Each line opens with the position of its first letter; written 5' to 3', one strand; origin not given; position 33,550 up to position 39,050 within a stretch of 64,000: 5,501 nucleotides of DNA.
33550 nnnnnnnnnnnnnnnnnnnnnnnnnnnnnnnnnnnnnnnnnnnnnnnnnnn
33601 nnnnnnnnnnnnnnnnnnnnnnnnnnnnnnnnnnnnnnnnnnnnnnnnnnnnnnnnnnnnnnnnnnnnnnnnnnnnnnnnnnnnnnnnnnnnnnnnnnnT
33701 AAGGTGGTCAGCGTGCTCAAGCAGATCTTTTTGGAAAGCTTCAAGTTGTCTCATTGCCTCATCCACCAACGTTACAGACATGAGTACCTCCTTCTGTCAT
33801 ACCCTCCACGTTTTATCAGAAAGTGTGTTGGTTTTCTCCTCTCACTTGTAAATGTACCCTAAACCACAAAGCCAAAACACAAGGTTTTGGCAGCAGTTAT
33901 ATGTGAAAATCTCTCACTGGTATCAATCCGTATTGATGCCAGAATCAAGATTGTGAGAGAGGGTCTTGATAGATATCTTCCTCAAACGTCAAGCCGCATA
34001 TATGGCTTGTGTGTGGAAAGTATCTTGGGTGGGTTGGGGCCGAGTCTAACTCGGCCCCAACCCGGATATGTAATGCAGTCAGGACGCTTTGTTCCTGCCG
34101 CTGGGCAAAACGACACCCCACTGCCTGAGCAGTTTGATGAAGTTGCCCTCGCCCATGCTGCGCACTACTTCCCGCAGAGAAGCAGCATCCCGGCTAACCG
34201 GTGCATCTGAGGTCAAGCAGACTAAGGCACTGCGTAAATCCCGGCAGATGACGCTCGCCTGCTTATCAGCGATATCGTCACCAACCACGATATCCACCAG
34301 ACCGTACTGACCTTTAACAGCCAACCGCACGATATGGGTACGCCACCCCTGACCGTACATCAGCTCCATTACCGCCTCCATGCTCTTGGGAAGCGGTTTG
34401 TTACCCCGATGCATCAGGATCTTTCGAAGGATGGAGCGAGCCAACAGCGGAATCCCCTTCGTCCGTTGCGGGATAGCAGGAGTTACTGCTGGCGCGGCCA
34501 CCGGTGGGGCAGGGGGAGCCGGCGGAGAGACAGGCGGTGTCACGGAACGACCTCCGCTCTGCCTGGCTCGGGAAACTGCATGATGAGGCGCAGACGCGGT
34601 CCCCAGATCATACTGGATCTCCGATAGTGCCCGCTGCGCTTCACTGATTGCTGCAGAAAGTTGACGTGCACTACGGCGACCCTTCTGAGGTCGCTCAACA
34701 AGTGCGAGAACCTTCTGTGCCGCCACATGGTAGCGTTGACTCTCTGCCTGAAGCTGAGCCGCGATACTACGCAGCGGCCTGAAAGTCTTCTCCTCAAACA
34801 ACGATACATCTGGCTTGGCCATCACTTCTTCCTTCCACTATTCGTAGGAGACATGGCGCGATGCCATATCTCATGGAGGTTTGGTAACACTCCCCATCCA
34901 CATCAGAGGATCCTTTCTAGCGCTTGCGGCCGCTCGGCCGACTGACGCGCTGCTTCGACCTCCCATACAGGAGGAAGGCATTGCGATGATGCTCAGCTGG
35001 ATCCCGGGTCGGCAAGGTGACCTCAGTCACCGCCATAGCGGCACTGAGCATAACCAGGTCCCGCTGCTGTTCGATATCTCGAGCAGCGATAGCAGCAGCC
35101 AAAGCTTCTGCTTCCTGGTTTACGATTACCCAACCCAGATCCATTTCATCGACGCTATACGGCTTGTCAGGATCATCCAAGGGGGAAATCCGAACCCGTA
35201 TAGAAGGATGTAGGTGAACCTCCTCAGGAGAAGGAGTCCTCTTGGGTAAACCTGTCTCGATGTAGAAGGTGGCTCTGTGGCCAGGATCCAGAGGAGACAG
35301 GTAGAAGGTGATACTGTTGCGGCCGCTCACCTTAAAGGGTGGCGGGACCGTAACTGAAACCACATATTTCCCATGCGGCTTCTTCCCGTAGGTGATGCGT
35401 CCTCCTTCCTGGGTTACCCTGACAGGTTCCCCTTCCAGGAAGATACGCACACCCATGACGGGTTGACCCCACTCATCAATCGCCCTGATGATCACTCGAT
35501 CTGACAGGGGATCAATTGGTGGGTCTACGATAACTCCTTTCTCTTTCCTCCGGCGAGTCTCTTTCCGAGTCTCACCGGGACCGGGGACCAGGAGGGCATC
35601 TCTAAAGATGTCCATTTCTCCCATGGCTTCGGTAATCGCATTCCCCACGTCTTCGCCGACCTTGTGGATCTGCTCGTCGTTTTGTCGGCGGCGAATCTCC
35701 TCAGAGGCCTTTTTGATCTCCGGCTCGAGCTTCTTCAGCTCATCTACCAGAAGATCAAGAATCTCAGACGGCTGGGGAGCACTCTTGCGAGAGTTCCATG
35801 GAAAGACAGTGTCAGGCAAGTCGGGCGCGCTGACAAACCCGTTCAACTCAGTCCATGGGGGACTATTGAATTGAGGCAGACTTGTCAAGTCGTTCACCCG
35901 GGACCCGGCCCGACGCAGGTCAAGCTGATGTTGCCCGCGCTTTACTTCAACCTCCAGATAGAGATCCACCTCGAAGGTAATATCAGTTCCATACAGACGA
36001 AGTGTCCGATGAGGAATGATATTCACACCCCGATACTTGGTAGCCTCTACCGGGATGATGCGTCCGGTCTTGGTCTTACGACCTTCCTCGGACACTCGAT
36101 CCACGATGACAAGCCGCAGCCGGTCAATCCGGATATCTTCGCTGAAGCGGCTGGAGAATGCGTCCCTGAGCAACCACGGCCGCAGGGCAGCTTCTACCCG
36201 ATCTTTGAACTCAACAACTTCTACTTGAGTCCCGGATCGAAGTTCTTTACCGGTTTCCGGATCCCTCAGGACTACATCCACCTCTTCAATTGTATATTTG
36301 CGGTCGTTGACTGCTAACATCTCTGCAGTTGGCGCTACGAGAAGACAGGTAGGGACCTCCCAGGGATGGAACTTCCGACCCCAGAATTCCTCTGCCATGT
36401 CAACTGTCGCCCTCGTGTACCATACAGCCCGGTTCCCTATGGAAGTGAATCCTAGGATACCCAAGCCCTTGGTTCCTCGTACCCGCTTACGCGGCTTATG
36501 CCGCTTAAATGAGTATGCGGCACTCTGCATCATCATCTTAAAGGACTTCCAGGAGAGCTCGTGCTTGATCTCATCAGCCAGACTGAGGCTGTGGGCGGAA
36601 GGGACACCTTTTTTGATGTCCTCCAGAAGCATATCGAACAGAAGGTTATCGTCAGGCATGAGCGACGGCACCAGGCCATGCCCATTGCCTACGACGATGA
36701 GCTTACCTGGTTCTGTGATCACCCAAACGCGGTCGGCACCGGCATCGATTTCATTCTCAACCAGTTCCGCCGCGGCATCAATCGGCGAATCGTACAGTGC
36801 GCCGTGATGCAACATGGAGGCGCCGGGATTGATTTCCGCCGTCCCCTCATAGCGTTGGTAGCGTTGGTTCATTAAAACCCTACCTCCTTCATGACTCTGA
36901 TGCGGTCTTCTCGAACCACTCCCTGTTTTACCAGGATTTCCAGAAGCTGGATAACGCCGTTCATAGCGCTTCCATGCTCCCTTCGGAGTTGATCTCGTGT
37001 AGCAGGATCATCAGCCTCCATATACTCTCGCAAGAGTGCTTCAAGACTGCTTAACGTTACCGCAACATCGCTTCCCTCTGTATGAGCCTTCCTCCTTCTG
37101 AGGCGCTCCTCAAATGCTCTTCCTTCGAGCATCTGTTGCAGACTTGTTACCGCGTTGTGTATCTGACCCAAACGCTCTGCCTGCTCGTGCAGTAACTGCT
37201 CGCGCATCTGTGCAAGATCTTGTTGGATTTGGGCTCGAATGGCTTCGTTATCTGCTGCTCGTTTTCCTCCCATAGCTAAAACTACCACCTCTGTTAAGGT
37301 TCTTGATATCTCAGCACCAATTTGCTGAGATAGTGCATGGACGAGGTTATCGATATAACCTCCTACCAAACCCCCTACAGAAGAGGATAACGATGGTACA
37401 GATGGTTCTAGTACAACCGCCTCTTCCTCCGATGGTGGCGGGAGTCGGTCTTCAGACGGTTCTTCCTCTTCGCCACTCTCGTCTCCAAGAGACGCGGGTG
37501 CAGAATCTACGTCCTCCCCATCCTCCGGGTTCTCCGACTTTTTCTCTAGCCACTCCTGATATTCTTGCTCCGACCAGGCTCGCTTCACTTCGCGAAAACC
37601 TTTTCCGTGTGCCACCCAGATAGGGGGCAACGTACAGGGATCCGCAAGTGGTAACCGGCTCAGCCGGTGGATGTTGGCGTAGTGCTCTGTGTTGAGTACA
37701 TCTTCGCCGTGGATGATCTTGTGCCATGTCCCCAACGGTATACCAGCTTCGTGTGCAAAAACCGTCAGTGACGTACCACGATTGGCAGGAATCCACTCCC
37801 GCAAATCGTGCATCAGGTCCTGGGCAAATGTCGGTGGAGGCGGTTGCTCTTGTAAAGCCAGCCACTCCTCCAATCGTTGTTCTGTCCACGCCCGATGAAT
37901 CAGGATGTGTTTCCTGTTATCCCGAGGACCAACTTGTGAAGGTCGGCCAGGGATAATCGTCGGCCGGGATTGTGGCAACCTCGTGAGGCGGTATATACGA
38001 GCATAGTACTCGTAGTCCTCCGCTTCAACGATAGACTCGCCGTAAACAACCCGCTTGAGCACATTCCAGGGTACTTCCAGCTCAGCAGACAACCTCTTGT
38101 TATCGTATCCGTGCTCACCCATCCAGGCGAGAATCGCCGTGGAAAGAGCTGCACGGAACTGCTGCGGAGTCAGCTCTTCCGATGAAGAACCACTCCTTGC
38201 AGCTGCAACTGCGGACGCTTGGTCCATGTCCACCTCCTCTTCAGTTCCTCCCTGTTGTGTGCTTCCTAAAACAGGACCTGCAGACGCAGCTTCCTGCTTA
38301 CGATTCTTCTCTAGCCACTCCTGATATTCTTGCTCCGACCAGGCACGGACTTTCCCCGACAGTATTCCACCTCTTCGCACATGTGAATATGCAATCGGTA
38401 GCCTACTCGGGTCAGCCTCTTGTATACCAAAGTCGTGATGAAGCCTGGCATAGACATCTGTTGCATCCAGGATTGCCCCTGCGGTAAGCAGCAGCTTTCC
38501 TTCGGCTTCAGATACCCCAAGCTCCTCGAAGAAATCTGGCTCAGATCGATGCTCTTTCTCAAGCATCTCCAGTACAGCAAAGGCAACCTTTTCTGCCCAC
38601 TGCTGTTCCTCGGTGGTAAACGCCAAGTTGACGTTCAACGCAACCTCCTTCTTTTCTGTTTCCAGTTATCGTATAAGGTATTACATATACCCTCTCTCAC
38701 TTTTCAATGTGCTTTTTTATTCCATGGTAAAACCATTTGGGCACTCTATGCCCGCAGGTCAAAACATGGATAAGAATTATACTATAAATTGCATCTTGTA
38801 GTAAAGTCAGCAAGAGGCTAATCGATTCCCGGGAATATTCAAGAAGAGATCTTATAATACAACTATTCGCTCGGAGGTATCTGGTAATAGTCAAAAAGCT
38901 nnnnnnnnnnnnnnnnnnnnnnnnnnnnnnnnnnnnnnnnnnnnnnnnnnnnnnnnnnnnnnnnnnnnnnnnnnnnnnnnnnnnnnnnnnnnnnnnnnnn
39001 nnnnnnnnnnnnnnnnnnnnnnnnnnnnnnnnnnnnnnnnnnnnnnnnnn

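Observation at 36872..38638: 588-aa protein made of three tandem ~120-aa repeats with a recently duplicated 37-nt exact DNA repeat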

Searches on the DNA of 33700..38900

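Call 110: search_rna_families(source=window, start=33700, end=38900, threshold=evalue, max_evalue=1)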
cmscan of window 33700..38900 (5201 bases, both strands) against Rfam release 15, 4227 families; matches with E-value up to 1: 1.
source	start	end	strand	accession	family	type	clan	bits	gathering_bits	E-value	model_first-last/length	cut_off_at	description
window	34909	34992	+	RF02974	Fibro-purF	Cis-reg;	-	18.6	60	0.81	1-75/75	no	Fibro-purF RNA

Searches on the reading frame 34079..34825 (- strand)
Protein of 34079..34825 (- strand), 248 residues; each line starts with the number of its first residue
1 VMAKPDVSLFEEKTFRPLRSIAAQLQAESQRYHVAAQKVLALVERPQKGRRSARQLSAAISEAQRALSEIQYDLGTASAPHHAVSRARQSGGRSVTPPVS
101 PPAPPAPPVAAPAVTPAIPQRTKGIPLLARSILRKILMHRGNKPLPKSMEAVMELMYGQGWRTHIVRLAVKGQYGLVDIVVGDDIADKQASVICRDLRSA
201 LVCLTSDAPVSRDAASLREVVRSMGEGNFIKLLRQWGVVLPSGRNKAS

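Call 7: search_protein_families(library=pfam, proteins=[window:34079-34825:-], max_evalue=0.01)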
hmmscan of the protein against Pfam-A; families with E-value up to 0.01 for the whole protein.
window:34079-34825:- (248 aa): 0 families

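Call 8: search_protein_families(library=padloc, proteins=[window:34079-34825:-], max_evalue=0.01)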
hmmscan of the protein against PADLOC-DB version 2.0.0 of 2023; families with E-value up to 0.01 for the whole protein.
window:34079-34825:- (248 aa): 0 families

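Call 12: search_protein_families(library=ncbifam, proteins=[window:34079-34825:-], max_evalue=0.1)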
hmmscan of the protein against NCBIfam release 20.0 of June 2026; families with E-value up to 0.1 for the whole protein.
window:34079-34825:- (248 aa): 0 families

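Call 13: search_protein_families(library=phrogs, proteins=[window:34079-34825:-], max_evalue=0.1)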
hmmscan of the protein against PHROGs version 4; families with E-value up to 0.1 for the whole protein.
window:34079-34825:- (248 aa): 0 families

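Call 98: search_protein_families(library=pfam, alignment_id=A4, max_evalue=0.01)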
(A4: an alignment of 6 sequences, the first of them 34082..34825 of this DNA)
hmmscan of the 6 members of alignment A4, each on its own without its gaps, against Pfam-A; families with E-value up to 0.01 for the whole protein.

A. member 1, window:34082-34825:- (248 aa): 0 families

B. families by the number of members that match (of 6 scanned): 2 families
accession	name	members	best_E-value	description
PF07925.16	RdRP_5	1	0.003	Reovirus RNA-dependent RNA polymerase lambda 3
PF00506.23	Flu_NP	1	0.0033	Influenza virus nucleoprotein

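Call 99: search_solved_structures(query=A4, max_evalue=1)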
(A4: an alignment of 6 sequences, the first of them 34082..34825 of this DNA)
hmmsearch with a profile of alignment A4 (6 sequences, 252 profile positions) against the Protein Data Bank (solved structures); distinct sequences matched with E-value up to 1: 3.
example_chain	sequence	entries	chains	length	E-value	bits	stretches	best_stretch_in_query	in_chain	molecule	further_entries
1we1_A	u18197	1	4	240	0.05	16.8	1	132-173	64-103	Heme oxygenase 1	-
5cwo_A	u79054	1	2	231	0.11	15.7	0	16-69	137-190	Designed helical repeat protein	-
4czz_B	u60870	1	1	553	0.51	13.5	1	67-129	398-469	REST COREPRESSOR 3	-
